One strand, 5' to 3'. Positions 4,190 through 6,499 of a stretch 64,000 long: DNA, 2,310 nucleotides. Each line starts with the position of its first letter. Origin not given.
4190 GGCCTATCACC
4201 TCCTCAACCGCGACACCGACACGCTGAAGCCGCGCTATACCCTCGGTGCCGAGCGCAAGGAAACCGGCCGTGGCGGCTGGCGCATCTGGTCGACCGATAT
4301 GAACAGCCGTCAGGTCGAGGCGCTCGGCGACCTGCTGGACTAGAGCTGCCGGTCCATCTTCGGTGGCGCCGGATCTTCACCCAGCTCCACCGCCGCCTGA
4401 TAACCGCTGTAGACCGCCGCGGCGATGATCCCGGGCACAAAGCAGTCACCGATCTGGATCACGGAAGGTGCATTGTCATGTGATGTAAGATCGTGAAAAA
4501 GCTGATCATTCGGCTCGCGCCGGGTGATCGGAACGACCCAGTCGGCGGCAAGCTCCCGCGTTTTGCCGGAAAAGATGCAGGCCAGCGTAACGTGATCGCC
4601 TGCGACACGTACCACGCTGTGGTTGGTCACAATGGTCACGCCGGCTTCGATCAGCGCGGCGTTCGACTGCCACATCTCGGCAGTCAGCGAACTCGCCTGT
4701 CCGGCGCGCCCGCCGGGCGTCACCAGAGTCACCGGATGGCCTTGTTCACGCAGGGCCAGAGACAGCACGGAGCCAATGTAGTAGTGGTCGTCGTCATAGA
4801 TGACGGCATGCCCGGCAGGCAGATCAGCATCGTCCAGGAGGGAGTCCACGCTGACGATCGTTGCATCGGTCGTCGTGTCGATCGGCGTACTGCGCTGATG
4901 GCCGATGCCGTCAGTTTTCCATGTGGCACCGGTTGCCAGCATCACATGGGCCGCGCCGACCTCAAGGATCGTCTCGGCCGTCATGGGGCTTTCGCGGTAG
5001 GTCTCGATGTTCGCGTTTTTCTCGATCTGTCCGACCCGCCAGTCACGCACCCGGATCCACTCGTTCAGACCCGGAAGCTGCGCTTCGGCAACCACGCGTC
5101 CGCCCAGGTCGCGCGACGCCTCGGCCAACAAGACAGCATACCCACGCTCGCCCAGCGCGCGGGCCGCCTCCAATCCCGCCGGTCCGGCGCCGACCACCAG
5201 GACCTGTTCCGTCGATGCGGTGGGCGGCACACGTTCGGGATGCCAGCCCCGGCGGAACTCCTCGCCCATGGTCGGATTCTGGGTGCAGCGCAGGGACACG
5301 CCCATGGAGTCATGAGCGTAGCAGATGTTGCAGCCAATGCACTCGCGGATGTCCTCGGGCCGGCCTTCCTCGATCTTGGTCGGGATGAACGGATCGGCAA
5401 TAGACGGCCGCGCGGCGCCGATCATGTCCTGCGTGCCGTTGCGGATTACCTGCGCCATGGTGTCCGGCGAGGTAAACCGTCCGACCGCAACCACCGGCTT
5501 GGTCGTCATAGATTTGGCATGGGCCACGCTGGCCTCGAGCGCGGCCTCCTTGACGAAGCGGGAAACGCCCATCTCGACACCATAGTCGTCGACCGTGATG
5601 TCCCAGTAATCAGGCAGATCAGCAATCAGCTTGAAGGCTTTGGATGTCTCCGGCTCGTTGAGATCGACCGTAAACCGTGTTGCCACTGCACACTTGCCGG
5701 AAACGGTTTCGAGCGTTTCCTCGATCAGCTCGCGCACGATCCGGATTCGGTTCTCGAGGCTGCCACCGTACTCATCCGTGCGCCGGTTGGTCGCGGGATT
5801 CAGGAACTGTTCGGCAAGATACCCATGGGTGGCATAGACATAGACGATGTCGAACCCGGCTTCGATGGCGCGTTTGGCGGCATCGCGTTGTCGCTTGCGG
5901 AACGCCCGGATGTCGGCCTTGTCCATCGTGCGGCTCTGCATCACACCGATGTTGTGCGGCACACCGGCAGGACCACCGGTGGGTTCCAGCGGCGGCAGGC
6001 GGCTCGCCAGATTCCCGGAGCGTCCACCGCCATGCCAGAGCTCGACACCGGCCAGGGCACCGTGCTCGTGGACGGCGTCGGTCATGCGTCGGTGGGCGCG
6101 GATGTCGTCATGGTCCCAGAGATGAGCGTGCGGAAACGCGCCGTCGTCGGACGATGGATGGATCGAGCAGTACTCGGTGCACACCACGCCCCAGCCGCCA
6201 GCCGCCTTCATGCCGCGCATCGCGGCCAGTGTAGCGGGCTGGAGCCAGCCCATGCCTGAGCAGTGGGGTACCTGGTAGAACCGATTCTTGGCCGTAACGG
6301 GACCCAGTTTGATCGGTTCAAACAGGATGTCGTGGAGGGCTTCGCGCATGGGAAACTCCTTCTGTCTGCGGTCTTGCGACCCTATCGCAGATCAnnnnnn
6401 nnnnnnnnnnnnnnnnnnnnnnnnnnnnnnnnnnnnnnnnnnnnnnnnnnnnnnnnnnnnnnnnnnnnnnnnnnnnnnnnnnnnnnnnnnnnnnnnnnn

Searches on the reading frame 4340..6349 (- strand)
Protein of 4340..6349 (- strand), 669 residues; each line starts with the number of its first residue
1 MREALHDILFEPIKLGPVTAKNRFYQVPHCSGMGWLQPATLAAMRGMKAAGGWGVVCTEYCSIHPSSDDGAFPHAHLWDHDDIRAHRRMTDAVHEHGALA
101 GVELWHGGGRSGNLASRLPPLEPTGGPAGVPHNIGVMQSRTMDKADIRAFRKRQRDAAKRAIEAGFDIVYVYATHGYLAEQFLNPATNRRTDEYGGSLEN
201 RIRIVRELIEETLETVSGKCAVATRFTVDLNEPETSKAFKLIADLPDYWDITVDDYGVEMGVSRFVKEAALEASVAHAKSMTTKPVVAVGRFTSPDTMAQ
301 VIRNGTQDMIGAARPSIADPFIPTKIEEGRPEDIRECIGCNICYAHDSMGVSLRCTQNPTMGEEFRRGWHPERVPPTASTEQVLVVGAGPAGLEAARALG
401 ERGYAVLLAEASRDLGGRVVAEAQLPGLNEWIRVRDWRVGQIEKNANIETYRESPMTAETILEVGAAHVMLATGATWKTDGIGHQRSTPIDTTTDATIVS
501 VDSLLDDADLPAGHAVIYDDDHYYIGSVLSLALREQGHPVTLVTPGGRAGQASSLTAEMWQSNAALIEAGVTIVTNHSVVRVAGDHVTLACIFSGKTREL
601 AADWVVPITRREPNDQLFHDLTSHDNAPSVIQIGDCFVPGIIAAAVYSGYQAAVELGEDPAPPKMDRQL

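Call 67: search_protein_families(library=pfam, proteins=[window:4340-6349:-], max_evalue=0.00001)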
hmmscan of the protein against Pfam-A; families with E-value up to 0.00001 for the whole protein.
window:4340-6349:- (669 aa): 5 families
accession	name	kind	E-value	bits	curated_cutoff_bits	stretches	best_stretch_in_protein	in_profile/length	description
PF00724.26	Oxidored_FMN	-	1.1e-73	248.9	27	1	9-332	2-341/342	NADH:flavin oxidoreductase / NADH oxidase family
PF07992.20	Pyr_redox_2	-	4.5e-14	53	26.1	1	382-620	2-246/291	Pyridine nucleotide-disulphide oxidoreductase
PF13450.12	NAD_binding_8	-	1.3e-07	32.3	21.9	1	385-422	1-38/68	NAD(P)-binding Rossmann-like domain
PF12831.13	FAD_oxidored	-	1.5e-06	28.2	27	1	382-433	1-52/416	FAD dependent oxidoreductase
PF00070.33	Pyr_redox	-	2.7e-06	28.2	22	0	383-415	2-34/82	Pyridine nucleotide-disulphide oxidoreductase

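Call 83: search_protein_families(library=ncbifam, proteins=[window:4340-6349:-], max_evalue=1e-10)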
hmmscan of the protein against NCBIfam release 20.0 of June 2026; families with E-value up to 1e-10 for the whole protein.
window:4340-6349:- (669 aa): 8 families
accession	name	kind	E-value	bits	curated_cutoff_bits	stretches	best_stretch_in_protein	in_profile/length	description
TIGR03997.1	mycofact_OYE_2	equivalog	1.3e-108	364.1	793.15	1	9-655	2-644/645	mycofactocin system FadH/OYE family oxidoreductase 2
NF041087.1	bile_acid_BaiCD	equivalog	3.5e-71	240.2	825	2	276-655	278-641/642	bile acid Fe-S flavoenzyme BaiCD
NF045599.1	bili_reduct_long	exception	1.2e-62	212.1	750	2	273-655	278-640/641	bilirubin reductase, long form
TIGR03996.1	mycofact_OYE_1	hypoth_equivalog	1.5e-57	195.5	627.9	1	42-652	37-632/633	mycofactocin system FadH/OYE family oxidoreductase 1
NF045592.1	bili_reduct_N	equivalog_domain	9.7e-39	133.5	425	2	9-260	2-246/363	bilirubin reductase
NF010047.0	PRK13523.1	equivalog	1.7e-34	119.4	431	1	8-329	4-323/339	NADPH dehydrogenase NamA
NF006101.0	PRK08255.1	equivalog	7.1e-30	103.7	1078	1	8-214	398-613/768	bifunctional salicylyl-CoA 5-hydroxylase/oxidoreductase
NF007899.0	PRK10605.1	subfamily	3.3e-27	95.7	403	1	7-217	4-227/365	N-ethylmaleimide reductase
